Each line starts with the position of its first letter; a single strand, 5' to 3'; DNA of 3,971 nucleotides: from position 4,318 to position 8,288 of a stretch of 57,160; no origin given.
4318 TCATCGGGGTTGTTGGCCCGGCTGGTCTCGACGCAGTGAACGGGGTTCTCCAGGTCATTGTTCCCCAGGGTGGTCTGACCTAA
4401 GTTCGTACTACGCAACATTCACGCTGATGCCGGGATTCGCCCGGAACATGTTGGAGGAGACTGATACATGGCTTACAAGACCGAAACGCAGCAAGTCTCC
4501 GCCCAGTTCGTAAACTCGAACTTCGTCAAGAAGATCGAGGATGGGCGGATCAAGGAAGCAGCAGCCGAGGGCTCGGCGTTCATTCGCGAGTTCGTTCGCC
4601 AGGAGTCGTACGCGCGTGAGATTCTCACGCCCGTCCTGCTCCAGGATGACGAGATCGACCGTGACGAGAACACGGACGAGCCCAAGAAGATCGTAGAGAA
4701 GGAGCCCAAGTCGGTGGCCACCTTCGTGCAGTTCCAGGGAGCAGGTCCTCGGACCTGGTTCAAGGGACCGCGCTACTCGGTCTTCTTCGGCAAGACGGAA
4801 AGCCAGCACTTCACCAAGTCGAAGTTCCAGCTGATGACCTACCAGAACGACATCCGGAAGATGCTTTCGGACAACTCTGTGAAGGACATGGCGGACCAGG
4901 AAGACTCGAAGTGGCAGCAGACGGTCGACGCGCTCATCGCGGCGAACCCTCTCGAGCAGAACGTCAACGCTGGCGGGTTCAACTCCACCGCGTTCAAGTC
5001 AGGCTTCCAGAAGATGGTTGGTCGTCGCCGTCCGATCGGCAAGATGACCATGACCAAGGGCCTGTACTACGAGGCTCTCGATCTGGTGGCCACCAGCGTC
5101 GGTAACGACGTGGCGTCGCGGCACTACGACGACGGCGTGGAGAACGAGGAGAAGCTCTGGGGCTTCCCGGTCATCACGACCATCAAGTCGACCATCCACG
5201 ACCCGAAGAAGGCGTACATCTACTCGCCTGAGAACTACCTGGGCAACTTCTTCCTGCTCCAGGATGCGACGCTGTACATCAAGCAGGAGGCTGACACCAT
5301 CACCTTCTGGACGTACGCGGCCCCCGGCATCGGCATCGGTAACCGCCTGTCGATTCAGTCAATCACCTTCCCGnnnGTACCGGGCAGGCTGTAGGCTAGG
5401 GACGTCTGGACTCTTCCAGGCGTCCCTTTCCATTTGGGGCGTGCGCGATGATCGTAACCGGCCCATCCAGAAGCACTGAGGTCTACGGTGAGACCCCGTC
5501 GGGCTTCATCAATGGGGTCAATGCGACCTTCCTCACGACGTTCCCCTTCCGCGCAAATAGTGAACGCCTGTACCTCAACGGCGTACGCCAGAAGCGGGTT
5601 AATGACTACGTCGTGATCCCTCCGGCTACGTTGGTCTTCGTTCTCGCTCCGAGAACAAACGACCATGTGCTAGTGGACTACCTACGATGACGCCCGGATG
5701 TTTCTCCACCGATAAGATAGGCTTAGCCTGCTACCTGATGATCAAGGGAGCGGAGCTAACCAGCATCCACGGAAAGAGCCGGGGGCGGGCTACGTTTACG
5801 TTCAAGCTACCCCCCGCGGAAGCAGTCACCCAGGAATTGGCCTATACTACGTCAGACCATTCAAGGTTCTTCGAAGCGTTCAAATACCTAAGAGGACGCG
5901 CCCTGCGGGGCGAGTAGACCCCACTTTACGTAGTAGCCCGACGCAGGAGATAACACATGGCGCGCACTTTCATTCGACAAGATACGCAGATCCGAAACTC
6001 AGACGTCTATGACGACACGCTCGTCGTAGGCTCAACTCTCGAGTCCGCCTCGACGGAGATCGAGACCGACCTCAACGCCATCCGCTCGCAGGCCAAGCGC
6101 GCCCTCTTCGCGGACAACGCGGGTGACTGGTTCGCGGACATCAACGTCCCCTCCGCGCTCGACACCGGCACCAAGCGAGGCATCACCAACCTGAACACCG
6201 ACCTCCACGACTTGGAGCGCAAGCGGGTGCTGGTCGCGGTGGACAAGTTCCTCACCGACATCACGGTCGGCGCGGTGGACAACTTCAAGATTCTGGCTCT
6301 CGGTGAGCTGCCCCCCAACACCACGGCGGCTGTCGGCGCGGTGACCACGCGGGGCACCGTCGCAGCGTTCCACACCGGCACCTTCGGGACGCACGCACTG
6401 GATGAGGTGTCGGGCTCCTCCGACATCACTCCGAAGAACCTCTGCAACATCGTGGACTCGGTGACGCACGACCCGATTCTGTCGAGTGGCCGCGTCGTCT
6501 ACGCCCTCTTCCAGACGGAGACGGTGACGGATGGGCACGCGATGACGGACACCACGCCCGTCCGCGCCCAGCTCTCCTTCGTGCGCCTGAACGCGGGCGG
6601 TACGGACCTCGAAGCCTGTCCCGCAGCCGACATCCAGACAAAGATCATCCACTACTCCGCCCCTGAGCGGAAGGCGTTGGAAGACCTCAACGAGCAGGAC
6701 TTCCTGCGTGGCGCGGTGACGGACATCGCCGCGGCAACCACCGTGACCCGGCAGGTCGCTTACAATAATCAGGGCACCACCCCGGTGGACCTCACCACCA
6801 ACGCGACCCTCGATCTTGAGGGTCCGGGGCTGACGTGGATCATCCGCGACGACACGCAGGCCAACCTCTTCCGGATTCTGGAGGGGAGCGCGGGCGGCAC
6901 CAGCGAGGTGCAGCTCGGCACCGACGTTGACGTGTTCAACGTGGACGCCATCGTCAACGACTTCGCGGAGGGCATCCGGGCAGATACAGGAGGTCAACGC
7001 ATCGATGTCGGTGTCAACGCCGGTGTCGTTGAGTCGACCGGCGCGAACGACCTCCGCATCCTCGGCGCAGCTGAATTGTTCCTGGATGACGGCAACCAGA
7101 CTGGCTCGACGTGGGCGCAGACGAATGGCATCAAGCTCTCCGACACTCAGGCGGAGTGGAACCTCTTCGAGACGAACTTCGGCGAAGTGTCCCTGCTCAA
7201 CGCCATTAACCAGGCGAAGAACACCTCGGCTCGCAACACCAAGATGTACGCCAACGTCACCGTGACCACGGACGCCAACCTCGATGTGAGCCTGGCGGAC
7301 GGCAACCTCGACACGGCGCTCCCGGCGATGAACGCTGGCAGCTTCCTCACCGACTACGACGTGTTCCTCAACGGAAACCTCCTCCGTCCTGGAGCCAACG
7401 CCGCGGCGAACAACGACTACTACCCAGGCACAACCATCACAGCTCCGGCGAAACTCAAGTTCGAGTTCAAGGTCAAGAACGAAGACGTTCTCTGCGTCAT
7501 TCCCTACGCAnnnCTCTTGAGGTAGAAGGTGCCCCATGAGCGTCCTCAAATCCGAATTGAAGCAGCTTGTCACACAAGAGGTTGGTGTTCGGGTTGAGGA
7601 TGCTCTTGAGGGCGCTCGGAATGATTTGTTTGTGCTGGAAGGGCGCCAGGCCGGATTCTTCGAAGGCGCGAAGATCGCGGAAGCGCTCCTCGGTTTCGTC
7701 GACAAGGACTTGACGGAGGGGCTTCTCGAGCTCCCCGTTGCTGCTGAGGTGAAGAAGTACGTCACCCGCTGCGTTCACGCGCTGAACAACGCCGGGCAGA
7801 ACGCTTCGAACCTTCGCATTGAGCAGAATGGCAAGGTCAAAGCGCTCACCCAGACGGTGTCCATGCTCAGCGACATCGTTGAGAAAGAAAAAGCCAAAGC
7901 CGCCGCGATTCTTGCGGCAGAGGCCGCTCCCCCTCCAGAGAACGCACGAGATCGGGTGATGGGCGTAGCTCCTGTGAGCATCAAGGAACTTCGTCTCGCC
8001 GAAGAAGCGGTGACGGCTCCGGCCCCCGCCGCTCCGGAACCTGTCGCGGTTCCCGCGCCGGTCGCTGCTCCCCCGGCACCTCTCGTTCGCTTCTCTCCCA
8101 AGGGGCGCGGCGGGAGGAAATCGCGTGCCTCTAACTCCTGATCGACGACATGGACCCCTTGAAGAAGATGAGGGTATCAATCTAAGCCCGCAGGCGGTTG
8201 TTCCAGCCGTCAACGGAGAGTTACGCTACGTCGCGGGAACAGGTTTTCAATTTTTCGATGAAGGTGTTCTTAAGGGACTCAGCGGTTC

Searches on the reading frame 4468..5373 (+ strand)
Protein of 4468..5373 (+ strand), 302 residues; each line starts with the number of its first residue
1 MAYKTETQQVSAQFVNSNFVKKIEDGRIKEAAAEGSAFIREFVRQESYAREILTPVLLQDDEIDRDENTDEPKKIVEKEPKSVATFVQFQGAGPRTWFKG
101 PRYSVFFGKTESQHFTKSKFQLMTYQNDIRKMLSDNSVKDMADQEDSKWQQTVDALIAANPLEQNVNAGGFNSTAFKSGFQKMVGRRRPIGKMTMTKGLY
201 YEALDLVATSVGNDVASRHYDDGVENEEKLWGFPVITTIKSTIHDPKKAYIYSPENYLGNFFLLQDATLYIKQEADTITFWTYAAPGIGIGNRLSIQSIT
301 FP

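Call 12: search_protein_families(library=pfam, proteins=[window:4468-5373:+], max_evalue=0.01)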
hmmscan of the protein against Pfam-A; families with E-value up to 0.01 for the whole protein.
window:4468-5373:+ (302 aa): 0 families

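Call 13: search_protein_families(library=phrogs, proteins=[window:4468-5373:+], max_evalue=0.001)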
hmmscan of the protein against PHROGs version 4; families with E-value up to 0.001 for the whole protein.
window:4468-5373:+ (302 aa): 0 families

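Call 35: search_dna_similar(query=window:4468-5373:+, collection=phages, mode=protein, max_rows=12, max_evalue=0.001)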
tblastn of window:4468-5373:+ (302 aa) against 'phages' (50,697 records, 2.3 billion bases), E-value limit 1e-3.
Records with a match: 4; places in all: 4; records where one place covers at least 80% of the query: 4.
Best place of each record, by identity: <60% 4.
By first word of the organism name: Vibrio 3; Salmonella 1.
By host as written in the record: - 3; Salmonella enterica subsp. enterica serovar Typhimurium ATCC 14028 1.
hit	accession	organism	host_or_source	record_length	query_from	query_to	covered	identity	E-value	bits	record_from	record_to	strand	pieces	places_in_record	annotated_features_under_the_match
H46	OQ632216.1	Salmonella phage Arash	Salmonella enterica subsp. enterica ...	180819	7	292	95%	37.4%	3e-55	198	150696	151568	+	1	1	major capsid protein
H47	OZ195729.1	Vibrio phage D69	Seawater and oysters mix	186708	1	292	97%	36.3%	1e-50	185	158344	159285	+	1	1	hypothetical protein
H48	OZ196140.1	Vibrio phage D181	Seawater and oysters mix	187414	1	292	97%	36.3%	1e-50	185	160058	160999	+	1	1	hypothetical protein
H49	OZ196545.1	Vibrio phage D148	Seawater and oysters mix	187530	1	292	97%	36.3%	1e-50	185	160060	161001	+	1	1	hypothetical protein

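Call 37: get_annotated_region(hit=H46, flank=14000)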
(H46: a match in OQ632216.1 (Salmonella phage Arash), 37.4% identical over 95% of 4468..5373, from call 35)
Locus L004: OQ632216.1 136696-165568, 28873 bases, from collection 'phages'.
description: Salmonella phage Arash, complete genome.
organism: Salmonella phage Arash (NCBI taxid 3038319)
taxonomy: Viruses; Duplodnaviria; Heunggongvirae; Uroviricota; Caudoviricetes
host: Salmonella enterica subsp. enterica serovar Typhimurium ATCC 14028; source: hospital sewage UZ Leuven; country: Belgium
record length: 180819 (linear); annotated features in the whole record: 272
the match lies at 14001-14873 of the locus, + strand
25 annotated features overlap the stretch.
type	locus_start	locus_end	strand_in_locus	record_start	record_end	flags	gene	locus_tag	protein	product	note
CDS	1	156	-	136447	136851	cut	-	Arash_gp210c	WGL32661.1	structural protein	-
CDS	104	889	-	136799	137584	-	-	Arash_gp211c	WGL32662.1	hypothetical protein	-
CDS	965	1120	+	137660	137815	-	-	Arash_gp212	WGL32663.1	hypothetical protein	-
CDS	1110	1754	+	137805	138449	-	-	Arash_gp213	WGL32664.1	structural protein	-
CDS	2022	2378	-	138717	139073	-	-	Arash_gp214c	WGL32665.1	hypothetical protein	-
CDS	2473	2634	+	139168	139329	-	-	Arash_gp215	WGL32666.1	hypothetical protein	-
CDS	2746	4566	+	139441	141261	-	-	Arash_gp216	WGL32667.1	DNA-directed RNA polymerase subunit beta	-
CDS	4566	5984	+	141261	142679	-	-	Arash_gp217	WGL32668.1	DNA helicase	-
CDS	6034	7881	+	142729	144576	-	-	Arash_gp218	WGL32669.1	structural protein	-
CDS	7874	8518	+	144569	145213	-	-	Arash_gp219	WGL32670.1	hypothetical protein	-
CDS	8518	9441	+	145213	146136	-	-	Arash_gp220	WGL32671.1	structural protein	-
CDS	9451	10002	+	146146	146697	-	-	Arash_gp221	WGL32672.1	structural protein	-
CDS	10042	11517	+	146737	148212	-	-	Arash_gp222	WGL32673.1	structural protein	-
CDS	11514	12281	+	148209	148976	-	-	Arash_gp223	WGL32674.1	structural protein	-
CDS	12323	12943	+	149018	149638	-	-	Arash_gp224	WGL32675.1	structural protein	-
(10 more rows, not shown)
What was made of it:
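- The island lies directly after the capsid gene 4468..5376 (37% identity to the Arash major capsid protein, calls 35, 37).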

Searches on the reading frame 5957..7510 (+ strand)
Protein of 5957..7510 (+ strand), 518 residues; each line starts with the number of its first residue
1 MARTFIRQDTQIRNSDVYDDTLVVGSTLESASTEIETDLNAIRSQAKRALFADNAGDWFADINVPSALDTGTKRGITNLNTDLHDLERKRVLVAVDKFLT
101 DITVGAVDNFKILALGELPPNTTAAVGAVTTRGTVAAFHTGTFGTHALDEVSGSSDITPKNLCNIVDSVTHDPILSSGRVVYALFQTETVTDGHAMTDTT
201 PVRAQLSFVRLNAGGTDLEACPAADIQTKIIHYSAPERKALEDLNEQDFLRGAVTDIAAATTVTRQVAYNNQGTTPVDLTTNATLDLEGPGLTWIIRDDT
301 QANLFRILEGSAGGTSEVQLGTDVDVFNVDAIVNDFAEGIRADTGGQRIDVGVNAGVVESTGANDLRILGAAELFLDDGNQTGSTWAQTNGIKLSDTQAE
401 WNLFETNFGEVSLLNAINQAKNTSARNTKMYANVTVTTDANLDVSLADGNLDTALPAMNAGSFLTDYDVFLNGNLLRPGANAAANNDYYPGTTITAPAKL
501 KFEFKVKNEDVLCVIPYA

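Call 6: search_protein_families(library=pfam, proteins=[window:5957-7510:+], max_evalue=0.1)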
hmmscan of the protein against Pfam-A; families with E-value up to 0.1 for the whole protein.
window:5957-7510:+ (518 aa): 0 families

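Call 7: search_protein_families(library=phrogs, proteins=[window:5957-7510:+], max_evalue=0.1)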
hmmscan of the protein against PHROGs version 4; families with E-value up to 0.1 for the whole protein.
window:5957-7510:+ (518 aa): 0 families

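Call 15: search_solved_structures(query=window:5957-7510:+, max_evalue=1)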
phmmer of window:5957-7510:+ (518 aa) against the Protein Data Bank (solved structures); distinct sequences matched with E-value up to 1: 2.
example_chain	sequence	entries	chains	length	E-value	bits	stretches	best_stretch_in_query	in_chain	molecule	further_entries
4bwk_A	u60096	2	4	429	0.016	17.3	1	220-302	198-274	PAB-DEPENDENT POLY(A)-SPECIFIC RIBONUCLEASE SUBUNIT PAN-3 | PAB-DEPENDENT POLY(A)-SPECIFIC RIBONUCLEASE SUBUNIT PAN3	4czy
4bwx_A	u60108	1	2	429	0.03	16.3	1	220-299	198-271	PAB-DEPENDENT POLY(A)-SPECIFIC RIBONUCLEASE SUBUNIT PAN-3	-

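Call 36: search_dna_similar(query=window:5957-7510:+, collection=phages, mode=protein, max_rows=12, max_evalue=0.001)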
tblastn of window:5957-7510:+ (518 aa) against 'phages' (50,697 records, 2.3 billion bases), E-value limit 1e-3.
No match.

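Call 60: search_protein_families(library=ncbifam, proteins=[window:5957-7510:+], max_evalue=0.1)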
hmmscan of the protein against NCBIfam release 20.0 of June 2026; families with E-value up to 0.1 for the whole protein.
window:5957-7510:+ (518 aa): 0 families

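Call 69: find_homologous_proteins(query=window:5957-7510:+, max_evalue=0.001)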
Query window:5957-7510:+ (518 aa): 1177 proteins with E <= 0.001 among 8000 candidates; the best 120 are listed.
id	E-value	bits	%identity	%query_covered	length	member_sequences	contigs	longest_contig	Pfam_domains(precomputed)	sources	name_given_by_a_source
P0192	0.0e+0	1094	97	100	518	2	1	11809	-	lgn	-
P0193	6.3e-259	878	78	100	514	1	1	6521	-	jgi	jgi:hypothetical protein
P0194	1.8e-253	860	80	77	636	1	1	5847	-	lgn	-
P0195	2.3e-250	850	78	79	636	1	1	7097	-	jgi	jgi:hypothetical protein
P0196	2.1e-244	830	78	77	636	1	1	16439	-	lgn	-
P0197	9.7e-242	821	74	100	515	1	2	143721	-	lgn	-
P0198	2.7e-241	820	74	100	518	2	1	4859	-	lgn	-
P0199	3.0e-232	790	74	78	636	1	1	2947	-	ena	-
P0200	2.2e-230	784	71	80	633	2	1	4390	-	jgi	jgi:hypothetical protein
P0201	3.7e-230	783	72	81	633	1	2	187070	-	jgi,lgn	-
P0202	1.5e-229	781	69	100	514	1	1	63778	-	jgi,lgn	jgi:hypothetical protein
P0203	1.6e-228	777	72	80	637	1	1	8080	-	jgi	jgi:hypothetical protein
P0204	3.5e-228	776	72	80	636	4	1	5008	-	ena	-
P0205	2.3e-225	767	69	100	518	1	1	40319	-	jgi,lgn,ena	-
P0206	3.7e-225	766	72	80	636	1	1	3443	-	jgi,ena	-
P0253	1.5e-197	675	63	100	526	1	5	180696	-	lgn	-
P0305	1.2e-184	633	66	80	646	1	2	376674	-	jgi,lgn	jgi:hypothetical protein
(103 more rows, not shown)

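Call 71: find_encoding_contigs(protein=P0201, flank=10000, max_places=1)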
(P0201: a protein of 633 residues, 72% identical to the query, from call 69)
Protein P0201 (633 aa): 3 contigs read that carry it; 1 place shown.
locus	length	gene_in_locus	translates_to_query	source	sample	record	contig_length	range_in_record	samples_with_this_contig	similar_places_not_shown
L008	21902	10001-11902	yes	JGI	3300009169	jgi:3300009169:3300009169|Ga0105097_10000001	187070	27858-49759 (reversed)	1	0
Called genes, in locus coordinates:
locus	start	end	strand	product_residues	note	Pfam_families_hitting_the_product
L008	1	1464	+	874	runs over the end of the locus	-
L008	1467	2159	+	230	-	-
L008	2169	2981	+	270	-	-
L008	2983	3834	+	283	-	-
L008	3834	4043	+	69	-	-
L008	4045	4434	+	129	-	-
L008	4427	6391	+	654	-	-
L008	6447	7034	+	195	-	-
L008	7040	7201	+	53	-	-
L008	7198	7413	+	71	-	-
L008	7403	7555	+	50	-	-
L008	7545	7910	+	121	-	-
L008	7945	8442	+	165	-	-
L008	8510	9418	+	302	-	-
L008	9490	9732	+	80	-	-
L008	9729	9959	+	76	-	PF18903:DUF5659 (weak)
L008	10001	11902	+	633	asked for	-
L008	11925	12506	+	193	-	-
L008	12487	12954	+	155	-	-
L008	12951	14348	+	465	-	-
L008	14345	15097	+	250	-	-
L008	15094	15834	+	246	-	-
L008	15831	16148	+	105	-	-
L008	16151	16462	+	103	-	-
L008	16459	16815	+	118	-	-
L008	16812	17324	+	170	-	-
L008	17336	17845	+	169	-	-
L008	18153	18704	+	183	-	-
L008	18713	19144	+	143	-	-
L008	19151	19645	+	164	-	-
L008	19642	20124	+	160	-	PF18905:DUF5661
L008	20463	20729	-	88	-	-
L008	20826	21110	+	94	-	-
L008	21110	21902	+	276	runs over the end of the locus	-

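Call 72: find_encoding_contigs(protein=P0253, flank=10000, max_places=1)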
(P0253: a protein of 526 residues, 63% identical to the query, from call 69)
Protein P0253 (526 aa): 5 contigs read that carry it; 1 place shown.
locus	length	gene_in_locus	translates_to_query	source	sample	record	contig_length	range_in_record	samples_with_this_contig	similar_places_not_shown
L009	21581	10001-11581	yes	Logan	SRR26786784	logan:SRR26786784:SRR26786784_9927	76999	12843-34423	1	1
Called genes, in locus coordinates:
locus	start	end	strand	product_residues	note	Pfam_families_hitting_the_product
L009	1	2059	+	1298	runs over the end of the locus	PF18911:PKD_4 (faint)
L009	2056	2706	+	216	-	-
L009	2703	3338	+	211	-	-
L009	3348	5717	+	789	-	-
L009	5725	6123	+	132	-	-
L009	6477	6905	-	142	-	-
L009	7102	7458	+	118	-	-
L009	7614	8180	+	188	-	-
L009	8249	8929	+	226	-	PF18823:InPase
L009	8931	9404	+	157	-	-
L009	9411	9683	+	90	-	-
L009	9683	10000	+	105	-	-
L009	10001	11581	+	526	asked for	-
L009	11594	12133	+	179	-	-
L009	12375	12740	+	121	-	-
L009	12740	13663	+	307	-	-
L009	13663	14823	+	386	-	-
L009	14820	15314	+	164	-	-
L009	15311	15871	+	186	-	-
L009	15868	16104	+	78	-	-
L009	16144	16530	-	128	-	-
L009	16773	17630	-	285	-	-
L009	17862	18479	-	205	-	PF05866:RusA (weak)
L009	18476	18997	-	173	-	-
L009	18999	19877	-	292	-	-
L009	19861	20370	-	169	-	-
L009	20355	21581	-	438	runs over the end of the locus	PF00154:RecA_N (faint)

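Call 73: find_encoding_contigs(protein=P0305, flank=10000, max_places=1)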
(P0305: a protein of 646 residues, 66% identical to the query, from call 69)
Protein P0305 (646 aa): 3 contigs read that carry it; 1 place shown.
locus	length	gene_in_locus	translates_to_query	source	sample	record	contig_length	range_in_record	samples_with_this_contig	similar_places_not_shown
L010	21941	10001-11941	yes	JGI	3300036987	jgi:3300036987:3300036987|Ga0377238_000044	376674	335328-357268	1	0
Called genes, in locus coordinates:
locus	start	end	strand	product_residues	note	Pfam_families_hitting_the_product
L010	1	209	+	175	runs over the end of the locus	-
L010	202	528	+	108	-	PF01981:PTH2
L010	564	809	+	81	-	-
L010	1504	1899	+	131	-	-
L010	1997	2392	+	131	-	PF03852:Vsr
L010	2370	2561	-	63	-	-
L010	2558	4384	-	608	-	PF13116:YhdP, PF00912:Transgly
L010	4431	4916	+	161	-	-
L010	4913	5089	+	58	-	-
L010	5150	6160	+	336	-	-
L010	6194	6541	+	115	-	-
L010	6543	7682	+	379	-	-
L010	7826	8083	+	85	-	-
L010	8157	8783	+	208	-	-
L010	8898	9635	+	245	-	-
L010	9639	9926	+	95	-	-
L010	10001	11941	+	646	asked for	-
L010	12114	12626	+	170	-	-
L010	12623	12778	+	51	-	-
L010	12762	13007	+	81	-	-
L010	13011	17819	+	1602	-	PF26696:PTL_trimer, PF01095:Pectinesterase (faint)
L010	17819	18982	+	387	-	-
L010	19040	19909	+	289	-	PF01734:Patatin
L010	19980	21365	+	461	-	-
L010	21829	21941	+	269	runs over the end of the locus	-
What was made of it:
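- In L010 a tailspike-like protein fills the slot (call 73).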

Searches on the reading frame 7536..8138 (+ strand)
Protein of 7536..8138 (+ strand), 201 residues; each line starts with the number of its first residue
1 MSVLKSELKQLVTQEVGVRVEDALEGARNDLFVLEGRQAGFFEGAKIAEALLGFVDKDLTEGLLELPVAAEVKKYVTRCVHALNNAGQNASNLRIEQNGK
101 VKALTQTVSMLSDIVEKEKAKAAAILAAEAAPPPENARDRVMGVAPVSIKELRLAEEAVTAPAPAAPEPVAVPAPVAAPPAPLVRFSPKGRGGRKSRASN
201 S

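Call 6: search_protein_families(library=pfam, proteins=[window:7536-8138:+], max_evalue=0.1)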
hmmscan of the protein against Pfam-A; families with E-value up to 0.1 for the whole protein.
window:7536-8138:+ (201 aa): 1 family
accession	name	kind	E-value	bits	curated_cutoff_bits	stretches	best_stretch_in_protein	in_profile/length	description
PF24173.1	TPR_TTI1_N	-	0.00033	20.2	27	1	67-129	104-166/330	TTI1 N-terminal TPR domain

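Call 7: search_protein_families(library=phrogs, proteins=[window:7536-8138:+], max_evalue=0.1)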
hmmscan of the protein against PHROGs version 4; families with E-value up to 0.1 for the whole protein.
window:7536-8138:+ (201 aa): 1 family
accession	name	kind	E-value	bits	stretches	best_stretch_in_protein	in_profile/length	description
phrog_26843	-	unknown function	0.087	13.8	0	90-117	17-46/53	-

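Call 60: search_protein_families(library=ncbifam, proteins=[window:7536-8138:+], max_evalue=0.1)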
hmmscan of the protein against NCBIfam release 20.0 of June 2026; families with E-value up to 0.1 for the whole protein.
window:7536-8138:+ (201 aa): 1 family
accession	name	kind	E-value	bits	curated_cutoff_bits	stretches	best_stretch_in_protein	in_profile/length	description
NF011525.0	PRK14964.1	equivalog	0.047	12.5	554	1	21-83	205-269/493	DNA polymerase III subunits gamma and tau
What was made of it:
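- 7536..8141 (+): 201-aa helical protein with a Pro/Ala-rich, basic C-terminal tail. It is the conserved second gene of the island. It has no meaningful family match (calls 6, 7, 60).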
